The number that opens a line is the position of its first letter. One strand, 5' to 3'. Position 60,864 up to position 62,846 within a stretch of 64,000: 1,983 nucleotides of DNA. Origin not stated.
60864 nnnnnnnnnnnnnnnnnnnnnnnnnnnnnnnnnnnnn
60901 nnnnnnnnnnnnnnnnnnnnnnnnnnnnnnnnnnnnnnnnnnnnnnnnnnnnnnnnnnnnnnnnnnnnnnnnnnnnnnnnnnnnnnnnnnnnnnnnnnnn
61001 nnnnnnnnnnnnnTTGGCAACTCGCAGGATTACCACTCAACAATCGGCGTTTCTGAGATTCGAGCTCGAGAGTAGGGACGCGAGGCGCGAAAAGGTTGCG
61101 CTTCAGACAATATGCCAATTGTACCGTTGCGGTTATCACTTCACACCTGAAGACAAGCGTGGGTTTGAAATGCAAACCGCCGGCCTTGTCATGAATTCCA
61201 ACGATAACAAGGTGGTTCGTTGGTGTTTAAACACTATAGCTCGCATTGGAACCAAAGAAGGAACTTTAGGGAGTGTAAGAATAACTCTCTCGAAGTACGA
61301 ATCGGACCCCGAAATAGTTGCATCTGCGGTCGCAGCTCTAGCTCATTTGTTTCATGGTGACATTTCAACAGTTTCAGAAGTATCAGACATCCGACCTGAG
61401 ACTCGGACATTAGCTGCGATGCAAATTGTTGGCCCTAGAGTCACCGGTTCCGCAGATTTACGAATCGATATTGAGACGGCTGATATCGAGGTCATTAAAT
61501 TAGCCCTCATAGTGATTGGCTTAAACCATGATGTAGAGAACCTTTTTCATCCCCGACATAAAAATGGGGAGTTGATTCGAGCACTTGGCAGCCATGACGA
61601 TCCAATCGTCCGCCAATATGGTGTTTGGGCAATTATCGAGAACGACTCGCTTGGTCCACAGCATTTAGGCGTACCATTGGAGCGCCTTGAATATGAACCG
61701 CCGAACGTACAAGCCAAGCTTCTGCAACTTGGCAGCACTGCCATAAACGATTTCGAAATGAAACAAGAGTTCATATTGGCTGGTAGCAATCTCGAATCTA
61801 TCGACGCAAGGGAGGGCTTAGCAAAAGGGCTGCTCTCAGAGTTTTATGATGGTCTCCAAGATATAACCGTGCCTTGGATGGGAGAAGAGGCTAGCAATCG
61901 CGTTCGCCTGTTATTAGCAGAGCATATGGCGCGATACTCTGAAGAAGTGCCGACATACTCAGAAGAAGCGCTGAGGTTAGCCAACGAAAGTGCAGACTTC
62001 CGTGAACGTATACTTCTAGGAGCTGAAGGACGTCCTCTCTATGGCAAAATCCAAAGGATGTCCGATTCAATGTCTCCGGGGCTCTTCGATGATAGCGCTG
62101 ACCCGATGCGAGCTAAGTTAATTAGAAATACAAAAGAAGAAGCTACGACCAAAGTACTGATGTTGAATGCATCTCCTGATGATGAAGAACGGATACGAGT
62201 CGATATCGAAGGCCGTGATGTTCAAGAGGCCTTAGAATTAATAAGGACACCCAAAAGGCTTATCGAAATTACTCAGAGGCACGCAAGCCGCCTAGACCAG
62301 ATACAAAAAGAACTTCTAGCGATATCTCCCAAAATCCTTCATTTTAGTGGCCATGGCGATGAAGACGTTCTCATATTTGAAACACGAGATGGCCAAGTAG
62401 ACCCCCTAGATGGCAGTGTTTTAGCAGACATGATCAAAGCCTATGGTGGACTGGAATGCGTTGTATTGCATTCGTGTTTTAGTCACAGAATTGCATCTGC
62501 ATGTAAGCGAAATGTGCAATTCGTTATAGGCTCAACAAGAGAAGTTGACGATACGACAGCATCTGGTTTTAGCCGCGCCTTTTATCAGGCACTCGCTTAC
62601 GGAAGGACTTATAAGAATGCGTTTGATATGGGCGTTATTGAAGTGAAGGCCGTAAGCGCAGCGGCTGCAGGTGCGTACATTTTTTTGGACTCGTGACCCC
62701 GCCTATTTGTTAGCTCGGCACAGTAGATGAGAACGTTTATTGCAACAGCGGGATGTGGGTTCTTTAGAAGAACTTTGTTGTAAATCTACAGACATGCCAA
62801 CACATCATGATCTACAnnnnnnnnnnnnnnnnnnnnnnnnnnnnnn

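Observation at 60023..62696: Candidate uncharacterised conflict/defence module: HARE-HTH protein plus HEAT-repeat CHAT(caspase-fold) protein in an integrase-adjacent low-GC cargo slot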

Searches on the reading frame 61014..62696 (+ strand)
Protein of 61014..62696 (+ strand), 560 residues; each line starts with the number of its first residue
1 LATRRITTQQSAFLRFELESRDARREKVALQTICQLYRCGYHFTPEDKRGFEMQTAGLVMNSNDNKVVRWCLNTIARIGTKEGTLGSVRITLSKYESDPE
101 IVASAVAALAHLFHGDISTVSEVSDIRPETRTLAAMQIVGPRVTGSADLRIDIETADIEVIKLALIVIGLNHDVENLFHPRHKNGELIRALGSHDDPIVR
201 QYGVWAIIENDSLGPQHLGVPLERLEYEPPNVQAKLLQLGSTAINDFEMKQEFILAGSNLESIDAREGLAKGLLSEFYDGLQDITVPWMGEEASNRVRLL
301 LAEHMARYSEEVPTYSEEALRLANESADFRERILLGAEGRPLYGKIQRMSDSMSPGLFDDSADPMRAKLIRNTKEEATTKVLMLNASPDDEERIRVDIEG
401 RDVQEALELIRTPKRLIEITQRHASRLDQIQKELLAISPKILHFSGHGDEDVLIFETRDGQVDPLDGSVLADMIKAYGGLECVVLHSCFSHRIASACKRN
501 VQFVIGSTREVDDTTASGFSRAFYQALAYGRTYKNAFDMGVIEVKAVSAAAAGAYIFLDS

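Call 3: search_protein_families(library=pfam, proteins=[window:61014-62696:+], max_evalue=1)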
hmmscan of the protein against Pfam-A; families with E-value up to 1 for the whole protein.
window:61014-62696:+ (560 aa): 1 family
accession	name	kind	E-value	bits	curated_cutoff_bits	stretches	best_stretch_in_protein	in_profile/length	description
PF12770.12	CHAT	-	6.9e-07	29.4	24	1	385-536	84-258/289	CHAT domain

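Call 4: search_protein_families(library=padloc, proteins=[window:61014-62696:+], max_evalue=1)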
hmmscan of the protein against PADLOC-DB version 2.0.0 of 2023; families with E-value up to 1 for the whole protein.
window:61014-62696:+ (560 aa): 0 families

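Call 5: search_protein_families(library=ncbifam, proteins=[window:61014-62696:+], max_evalue=1)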
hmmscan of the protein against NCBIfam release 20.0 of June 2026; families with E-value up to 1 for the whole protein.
window:61014-62696:+ (560 aa): 1 family
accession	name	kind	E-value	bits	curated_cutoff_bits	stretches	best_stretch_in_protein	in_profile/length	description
NF045509.1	CellDiv_HetF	equivalog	0.2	9.9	1200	1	365-474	151-273/836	cell division protein HetF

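Call 7: find_homologous_proteins(query=window:61014-62696:+)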
Query window:61014-62696:+ (560 aa): 183 proteins with E <= 0.001 among 8000 candidates; the best 120 are listed.
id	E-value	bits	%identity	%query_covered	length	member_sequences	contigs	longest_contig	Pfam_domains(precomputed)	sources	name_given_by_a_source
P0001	0.0e+0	1123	100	91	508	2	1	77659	PF12770.13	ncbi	ncbi:MAG: hypothetical protein RIM72_00410 [Alphaproteobacteria bacterium]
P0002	1.6e-256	870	69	100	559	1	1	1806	PF12770.13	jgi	jgi:hypothetical protein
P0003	1.3e-226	771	62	100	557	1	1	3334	PF12770.13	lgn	-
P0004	8.7e-195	666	53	99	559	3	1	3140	PF12770.13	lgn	-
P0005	1.8e-194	665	55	99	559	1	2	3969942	PF12770.13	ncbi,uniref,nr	ncbi:protein of unknown function [Candidatus Filomicrobium marinum]|uniref:CHAT domain-containing pr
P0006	1.7e-186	639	53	100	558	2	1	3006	PF12770.13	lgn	-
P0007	3.1e-183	628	55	95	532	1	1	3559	PF12770.13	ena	-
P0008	6.4e-181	621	51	99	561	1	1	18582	PF12770.13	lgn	-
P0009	2.7e-180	618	53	99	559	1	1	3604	PF12770.13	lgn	-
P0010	1.6e-178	613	52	99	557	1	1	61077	PF12770.13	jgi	jgi:hypothetical protein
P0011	2.0e-178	612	52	99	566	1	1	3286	-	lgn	-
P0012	3.6e-177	608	51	100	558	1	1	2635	PF12770.13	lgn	-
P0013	1.1e-175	603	52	99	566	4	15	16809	PF12770.13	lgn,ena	-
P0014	3.4e-175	602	52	99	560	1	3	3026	PF12770.13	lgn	-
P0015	4.2e-175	601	51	100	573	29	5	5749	PF12770.13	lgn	-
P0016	6.1e-175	601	51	99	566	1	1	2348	PF12770.13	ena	-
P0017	1.3e-174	600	52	99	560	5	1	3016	PF12770.13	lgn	-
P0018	2.2e-174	599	52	99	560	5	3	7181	PF12770.13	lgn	-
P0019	2.8e-174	599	49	99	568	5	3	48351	PF12770.13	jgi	-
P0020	3.9e-174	598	53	98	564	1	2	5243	PF12770.13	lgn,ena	-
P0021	4.5e-174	598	51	100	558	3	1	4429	PF12770.13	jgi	jgi:hypothetical protein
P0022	7.7e-174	597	50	99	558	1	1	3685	PF12770.13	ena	-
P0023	1.1e-173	597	51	99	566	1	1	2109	PF12770.13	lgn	-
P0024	1.1e-173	597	51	100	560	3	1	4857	PF12770.13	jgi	jgi:hypothetical protein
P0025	2.4e-173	596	51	99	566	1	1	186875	PF12770.13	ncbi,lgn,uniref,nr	ncbi:CHAT domain-containing protein [Palleronia abyssalis]|uniref:CHAT domain-containing protein n=1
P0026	7.2e-173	594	51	99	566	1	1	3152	PF12770.13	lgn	-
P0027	8.1e-173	594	50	99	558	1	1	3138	PF12770.13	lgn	-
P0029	3.2e-172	592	51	99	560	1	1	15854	PF12770.13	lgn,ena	-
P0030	8.4e-172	590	51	99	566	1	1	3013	PF12770.13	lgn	-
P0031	1.0e-171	590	50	100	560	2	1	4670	PF12770.13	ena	-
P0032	1.0e-171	590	51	100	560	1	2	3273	PF12770.13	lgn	-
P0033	1.0e-171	590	51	99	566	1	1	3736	PF12770.13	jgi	jgi:hypothetical protein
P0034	1.2e-171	590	50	99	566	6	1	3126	PF12770.13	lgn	-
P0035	1.3e-171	590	50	100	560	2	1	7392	PF12770.13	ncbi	-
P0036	2.1e-171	589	51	99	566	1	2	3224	PF12770.13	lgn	-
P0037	3.8e-170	585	50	100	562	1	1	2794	PF12770.13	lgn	-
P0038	6.3e-170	584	51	100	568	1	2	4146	PF12770.13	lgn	-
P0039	1.2e-169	583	50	99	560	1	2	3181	PF12770.13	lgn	-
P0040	1.3e-169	583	48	99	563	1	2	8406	PF12770.13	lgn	-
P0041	1.4e-169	583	51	99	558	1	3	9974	PF12770.13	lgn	-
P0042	7.8e-169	581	50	99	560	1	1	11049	PF12770.13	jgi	jgi:hypothetical protein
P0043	1.3e-168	580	50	99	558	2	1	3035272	PF12770.13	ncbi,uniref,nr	ncbi:hypothetical protein ORIO_09900 [Cereibacter azotoformans]|uniref:hypothetical protein n=1 Tax=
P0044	1.7e-168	580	50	100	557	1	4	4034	PF12770.13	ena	-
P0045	3.3e-168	579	50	100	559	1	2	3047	PF12770.13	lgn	-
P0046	3.6e-168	578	51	99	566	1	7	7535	PF12770.13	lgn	-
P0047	3.8e-168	578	50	99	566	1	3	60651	PF12770.13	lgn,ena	-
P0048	4.8e-168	578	50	99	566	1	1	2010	PF12770.13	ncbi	ncbi:MAG: CHAT domain-containing protein [Pacificimonas sp.]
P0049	5.4e-168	578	50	100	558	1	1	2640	PF12770.13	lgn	-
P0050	5.7e-168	578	50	100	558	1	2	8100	PF12770.13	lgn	-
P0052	3.8e-166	572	50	100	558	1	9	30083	PF12770.13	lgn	-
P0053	1.1e-165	570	49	99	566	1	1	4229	PF12770.13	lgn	-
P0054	1.2e-165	570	49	100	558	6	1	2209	PF12770.13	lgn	-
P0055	1.5e-165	570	50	99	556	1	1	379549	PF12770.13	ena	-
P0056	1.6e-163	563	51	91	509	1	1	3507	PF12770.13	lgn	-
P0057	1.4e-162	560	53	87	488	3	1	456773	PF12770.13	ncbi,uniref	ncbi:CHAT domain-containing protein [Sulfitobacter pontiacus]|uniref:CHAT domain-containing protein 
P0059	5.5e-162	558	49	100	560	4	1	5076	PF12770.13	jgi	jgi:hypothetical protein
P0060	1.7e-161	556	49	100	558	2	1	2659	PF12770.13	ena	-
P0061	3.9e-161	555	48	100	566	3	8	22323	PF12770.13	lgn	-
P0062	5.9e-161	555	49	99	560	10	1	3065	PF12770.13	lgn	-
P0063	1.1e-160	554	53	88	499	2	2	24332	PF12770.13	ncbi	-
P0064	9.7e-160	551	48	97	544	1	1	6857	PF12770.13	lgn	-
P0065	4.8e-159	548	47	100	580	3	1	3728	PF12770.13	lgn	-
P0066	4.3e-154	532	45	100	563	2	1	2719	PF12770.13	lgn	-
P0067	6.4e-154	531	49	89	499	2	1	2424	PF12770.13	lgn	-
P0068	9.8e-154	531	47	97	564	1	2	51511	PF12770.13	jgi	jgi:hypothetical protein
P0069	2.8e-153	529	45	99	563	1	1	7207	PF12770.13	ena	-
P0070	9.6e-153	528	51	89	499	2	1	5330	PF12770.13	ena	-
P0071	4.2e-152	525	50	88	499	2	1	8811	PF12770.13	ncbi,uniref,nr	ncbi:MAG: CHAT domain-containing protein [Spiribacter salinus]|uniref:CHAT domain-containing protein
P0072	8.6e-152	524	49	92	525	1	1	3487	PF12770.13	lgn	-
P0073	8.9e-152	524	51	89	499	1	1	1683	PF12770.13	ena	-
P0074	1.2e-151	524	51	90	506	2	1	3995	PF12770.13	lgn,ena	-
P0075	2.2e-151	523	48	97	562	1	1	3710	PF12770.13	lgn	-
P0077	1.3e-150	521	49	92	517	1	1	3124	PF12770.13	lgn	-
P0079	2.1e-149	517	52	86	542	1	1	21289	PF12770.13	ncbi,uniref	ncbi:CHAT domain-containing protein, partial [Marivita sp.]|uniref:CHAT domain-containing protein n=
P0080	7.9e-147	508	45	96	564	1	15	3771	PF12770.13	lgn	-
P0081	2.3e-145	503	45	96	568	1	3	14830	PF12770.13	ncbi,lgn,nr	ncbi:CHAT domain-containing protein [Rhizobium sp. PP-F2F-G38]|nr:CHAT domain-containing protein [Rh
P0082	1.3e-143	497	44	97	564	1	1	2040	PF12770.13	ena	-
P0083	1.4e-143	497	46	95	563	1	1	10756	PF12770.13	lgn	-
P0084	1.6e-143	497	44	99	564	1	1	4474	PF12770.13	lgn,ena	-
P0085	1.1e-142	494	43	99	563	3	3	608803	PF12770.13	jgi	jgi:hypothetical protein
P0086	3.8e-142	493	45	96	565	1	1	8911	PF12770.13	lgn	-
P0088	2.6e-141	490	45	96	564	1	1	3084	PF12770.13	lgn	-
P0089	3.1e-141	490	43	100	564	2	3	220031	PF12770.13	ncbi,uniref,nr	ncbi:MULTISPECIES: CHAT domain-containing protein [Agrobacterium]|uniref:CHAT domain-containing prot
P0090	4.1e-141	489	44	96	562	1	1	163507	PF12770.13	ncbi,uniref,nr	ncbi:CHAT domain-containing protein [Ochrobactrum sp. C6C9]|uniref:CHAT domain-containing protein n=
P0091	6.7e-141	489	44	96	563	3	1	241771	PF12770.13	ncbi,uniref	ncbi:CHAT domain-containing protein [Sinorhizobium meliloti]|uniref:CHAT domain-containing protein n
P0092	8.4e-141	488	43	99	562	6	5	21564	PF12770.13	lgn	-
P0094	3.9e-140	486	44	96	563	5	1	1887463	PF12770.13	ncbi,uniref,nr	ncbi:CHAT domain-containing protein [Stappia sp. BW2]|uniref:CHAT domain-containing protein n=1 Tax=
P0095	1.1e-139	484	43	98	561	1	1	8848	PF12770.13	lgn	-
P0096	1.5e-139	484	43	97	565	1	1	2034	PF12770.13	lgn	-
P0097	4.5e-139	482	42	97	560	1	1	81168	PF12770.13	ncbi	-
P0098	1.0e-138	481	44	95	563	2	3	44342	PF12770.13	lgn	-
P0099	2.3e-138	480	46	95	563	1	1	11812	PF12770.13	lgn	-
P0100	1.1e-137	478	42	99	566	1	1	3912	PF12770.13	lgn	-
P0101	1.6e-137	477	45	95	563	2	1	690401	PF12770.13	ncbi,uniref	ncbi:CHAT domain-containing protein [Mesorhizobium sp. M0174]|uniref:CHAT domain-containing protein 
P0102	3.3e-137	476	44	98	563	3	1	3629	PF12770.13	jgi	jgi:hypothetical protein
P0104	7.3e-137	475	43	99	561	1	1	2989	PF12770.13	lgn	-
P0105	2.9e-136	473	42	98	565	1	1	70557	PF12770.13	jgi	jgi:CHAT domain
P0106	9.5e-136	472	44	95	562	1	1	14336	PF12770.13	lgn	-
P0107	1.1e-135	471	44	95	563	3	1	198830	PF12770.13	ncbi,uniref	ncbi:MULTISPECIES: CHAT domain-containing protein [unclassified Mesorhizobium]|uniref:CHAT domain-co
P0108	1.2e-135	471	44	95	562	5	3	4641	PF12770.13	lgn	-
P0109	1.6e-135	471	43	96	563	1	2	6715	PF12770.13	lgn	-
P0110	4.3e-135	469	44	98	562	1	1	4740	PF12770.13,PF13646.13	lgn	-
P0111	5.2e-135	469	44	96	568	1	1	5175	PF12770.13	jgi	jgi:hypothetical protein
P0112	1.2e-134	468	50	82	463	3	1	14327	PF12770.13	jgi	jgi:hypothetical protein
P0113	2.1e-134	467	43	99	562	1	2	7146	PF12770.13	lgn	-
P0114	3.0e-134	467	44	95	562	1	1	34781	PF12770.13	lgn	-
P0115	3.5e-134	466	43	95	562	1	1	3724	PF12770.13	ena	-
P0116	9.0e-134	465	44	95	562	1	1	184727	PF12770.13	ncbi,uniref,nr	ncbi:CHAT domain-containing protein [Hoeflea sp.]|uniref:CHAT domain-containing protein n=1 Tax=Hoef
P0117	1.1e-133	465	43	95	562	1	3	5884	PF12770.13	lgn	-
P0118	1.3e-133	464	43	95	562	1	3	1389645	PF12770.13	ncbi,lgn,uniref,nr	ncbi:CHAT domain-containing protein [Agrobacterium sp. CNPSo 3708]|uniref:CHAT domain-containing pro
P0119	1.4e-133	464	43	95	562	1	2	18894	PF12770.13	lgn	-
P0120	1.4e-133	464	43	95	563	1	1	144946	PF12770.13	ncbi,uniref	ncbi:CHAT domain-containing protein [Mesorhizobium sp. M0088]|uniref:CHAT domain-containing protein 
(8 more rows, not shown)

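Call 12: find_related_loci(query=A1, collection=genome_contigs, flank=10000)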
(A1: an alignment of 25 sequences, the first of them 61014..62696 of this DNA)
Query A1 (560 aa) in genome_contigs; peptide patterns used: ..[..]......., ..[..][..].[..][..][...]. (x = any residue, [..] = any of these).
348 stretches matched a pattern; 327 encode a relative of the query (tblastn E <= 1e-3); the best 80 are kept; 79 distinct loci.
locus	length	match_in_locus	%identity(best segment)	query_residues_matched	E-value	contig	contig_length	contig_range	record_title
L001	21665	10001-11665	52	1-555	0e+0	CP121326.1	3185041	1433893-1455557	MAG: Marivita sp. isolate NCC532_bact_1102 chromosome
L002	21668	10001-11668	50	1-558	5e-179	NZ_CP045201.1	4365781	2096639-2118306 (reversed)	Pseudooceanicola spongiae strain HQ09 chromosome, complete genome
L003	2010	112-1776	50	1-555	0e+0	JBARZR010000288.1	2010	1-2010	MAG: Pacificimonas sp. isolate MFD12172_ilm_asm_bin11 k127_53192, whole genome shotgun sequence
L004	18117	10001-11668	51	1-558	3e-174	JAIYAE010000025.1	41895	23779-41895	MAG: Rhodobacter sp. isolate D8_MAG_00074 pond_D8_MAG_00074_000000000036, whole genome shotgun sequence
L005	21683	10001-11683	51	1-555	2e-173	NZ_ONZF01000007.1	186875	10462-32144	Palleronia abyssalis strain CECT 8504, whole genome shotgun sequence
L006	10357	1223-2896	49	1-558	2e-170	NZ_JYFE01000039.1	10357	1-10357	Jannaschia aquimarina strain GSW-M26 jaqu_contig000039, whole genome shotgun sequence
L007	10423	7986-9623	45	1-545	8e-157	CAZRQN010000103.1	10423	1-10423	MAG TPA_asm: uncultured Rhodobacterales bacterium isolate SRP342105_co3_17 genome assembly, contig: NODE_6801_length_104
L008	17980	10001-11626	44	4-545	6e-150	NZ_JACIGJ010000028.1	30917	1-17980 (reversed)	Roseospira marina strain DSM 15113 Ga0394286_28, whole genome shotgun sequence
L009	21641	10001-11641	45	3-545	1e-148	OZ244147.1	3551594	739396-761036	MAG: Rhizobiaceae bacterium isolate 1e894fd4-2ce0-4c09-b76b-97fe937cf179 genome assembly, chromosome: 1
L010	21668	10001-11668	43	4-558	1e-148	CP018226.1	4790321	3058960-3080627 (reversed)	Rhizobiales bacterium IMCC20636 chromosome, complete genome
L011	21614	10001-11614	44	6-540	1e-146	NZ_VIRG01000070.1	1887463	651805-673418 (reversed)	Stappia sp. BW2 NODE_1_length_1887463_cov_38.2438_ID_1, whole genome shotgun sequence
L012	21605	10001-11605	45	6-537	3e-146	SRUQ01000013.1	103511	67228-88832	Bacterium M00.F.Ca.ET.205.01.1.1 strain M00.F.Ca.ET.205.01.1.1 NODE_13_length_103511_cov_18.9887, whole genome shotgun s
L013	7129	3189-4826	44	1-545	6e-145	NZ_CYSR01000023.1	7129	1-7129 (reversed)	Leisingera aquaemixtae strain CECT 8399, whole genome shotgun sequence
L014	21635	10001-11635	42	1-545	2e-144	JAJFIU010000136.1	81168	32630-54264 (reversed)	MAG: Alphaproteobacteria bacterium isolate OFTM305 OFTM305_135, whole genome shotgun sequence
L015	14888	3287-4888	44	6-537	1e-140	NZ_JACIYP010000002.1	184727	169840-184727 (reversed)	MAG: Hoeflea sp. isolate MAG-81 Hoeflea_C3_bin39_Scaffold_2, whole genome shotgun sequence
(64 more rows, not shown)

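Call 16: find_encoding_contigs(protein=P0001, flank=10000, max_places=3)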
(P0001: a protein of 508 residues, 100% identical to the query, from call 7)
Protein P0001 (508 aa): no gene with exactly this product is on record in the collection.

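Call 17: predict_structure(alignment_id=A1)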
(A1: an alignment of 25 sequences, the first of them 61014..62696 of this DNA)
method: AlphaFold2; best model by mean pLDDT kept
length: 560 residues; sequences in the alignment: 25
mean_pLDDT: 85.8   pTM: 0.62
mean pLDDT of the five models: 85.8, 85.7, 85.5, 85.4, 83.5
residues with pLDDT >= 90: 285; 70-90: 213; 50-70: 35; < 50: 27
segments of 3 or more residues with pLDDT < 50: 352-376
pLDDT, mean of each block of 10 residues (from residue 1): 79 95 94 93 93 96 95 97 95 92 95 86 86 87 65 83 89 64 81 91 92 88 92 96 91 95 97 93 95 96 97 94 93 95 86 41 46 57 79 67 84 85 86 90 82 80 80 86 76 83 86 81 92 94 89 85
secondary structure, 60 per line:
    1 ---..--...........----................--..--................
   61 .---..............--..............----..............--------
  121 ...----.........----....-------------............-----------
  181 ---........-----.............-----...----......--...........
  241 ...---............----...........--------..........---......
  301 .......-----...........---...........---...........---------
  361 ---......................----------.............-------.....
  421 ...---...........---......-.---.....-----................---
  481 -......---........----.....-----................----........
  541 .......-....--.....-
elements in order: H8-18 H23-38 H45-61 H65-78 H81-94 H99-112 H128-136 H141-144 H158-169 H184-191 H197-209 H222-227 H230-243 H247-258 H263-273 H282-291 H295-307 H313-323 H327-337 H341-351 H364-377 E378-385 H396-408 E416-423 H427-437 E441-446 E452-456 E462-466 H467-477 E482-487 H491-498 E503-507 H513-528 H533-547 H549-552 E555-559

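Call 22: fold_search(model_id=the predicted structure, library=pdb)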
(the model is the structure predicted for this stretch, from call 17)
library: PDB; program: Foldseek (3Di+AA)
matches with E <= 10: 1344; with E <= 0.001: 49
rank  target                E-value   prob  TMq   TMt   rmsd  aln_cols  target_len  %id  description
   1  8tl0_A                1.8e-09  1.00  0.30  0.35  11.5       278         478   21  Structure of activated SAVED-CHAT filament (released 2024-03-06)
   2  8tl0_C                3.7e-09  1.00  0.30  0.36   2.8       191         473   26  Structure of activated SAVED-CHAT filament (released 2024-03-06)
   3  8tl0_D                4.6e-09  1.00  0.30  0.35   2.9       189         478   26  Structure of activated SAVED-CHAT filament (released 2024-03-06)
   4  8tl0_B                6.3e-09  1.00  0.30  0.35   2.9       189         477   26  Structure of activated SAVED-CHAT filament (released 2024-03-06)
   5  8tl0_I                2.3e-08  1.00  0.30  0.35   2.9       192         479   26  Structure of activated SAVED-CHAT filament (released 2024-03-06)
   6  4rv1_C                8.7e-06  1.00  0.25  0.32  18.3       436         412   13  Crystal Structure of Engineered Protein. Northeast Structural Genomics Consortium (NESG) Target OR497. (released 2014-12-10)
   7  4pvz_A                3.4e-05  1.00  0.18  0.22  20.1       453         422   14  Structure of yeast importin a bound to the membrane protein Nuclear Localization Signal sequence of INM protein Heh2 (released 2015-08-26)
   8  5mfm_F                4.9e-05  1.00  0.19  0.27  16.4       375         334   14  Designed armadillo repeat protein peptide fusion YIIIM6AII_GS11_(KR)5 (released 2017-09-13)
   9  5h2w_A                6.1e-05  1.00  0.18  0.23  20.5       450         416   15  Crystal structure of the karyopherin Kap60p bound to the SUMO protease Ulp1p (150-340) (released 2016-12-14)
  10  5h2x_A                7.0e-05  1.00  0.22  0.28  19.9       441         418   15  Crystal structure of the karyopherin Kap60p bound to the SUMO protease Ulp1p (150-172) (released 2016-12-14)
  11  5mfm_B                7.3e-05  1.00  0.19  0.27  16.4       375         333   14  Designed armadillo repeat protein peptide fusion YIIIM6AII_GS11_(KR)5 (released 2017-09-13)
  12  6s9o_C                1.0e-04  1.00  0.19  0.27  16.9       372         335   15  Designed Armadillo Repeat protein internal Lock1 fused to target peptide KRKRKLKFKR (released 2020-02-19)
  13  5h2w_C                1.1e-04  1.00  0.20  0.24  19.9       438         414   16  Crystal structure of the karyopherin Kap60p bound to the SUMO protease Ulp1p (150-340) (released 2016-12-14)
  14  6fsq                  1.6e-04  1.00  0.30  0.41  11.6       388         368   17  Structure of A3_bGFPD, an artificial bi-domain protein based on two different alphaRep domains : A3 and a GFP binding do (released 2018-08-08)
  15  1bk6_A                2.1e-04  1.00  0.18  0.23  20.3       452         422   14  KARYOPHERIN ALPHA (YEAST) + SV40 T ANTIGEN NLS (released 1999-01-13)
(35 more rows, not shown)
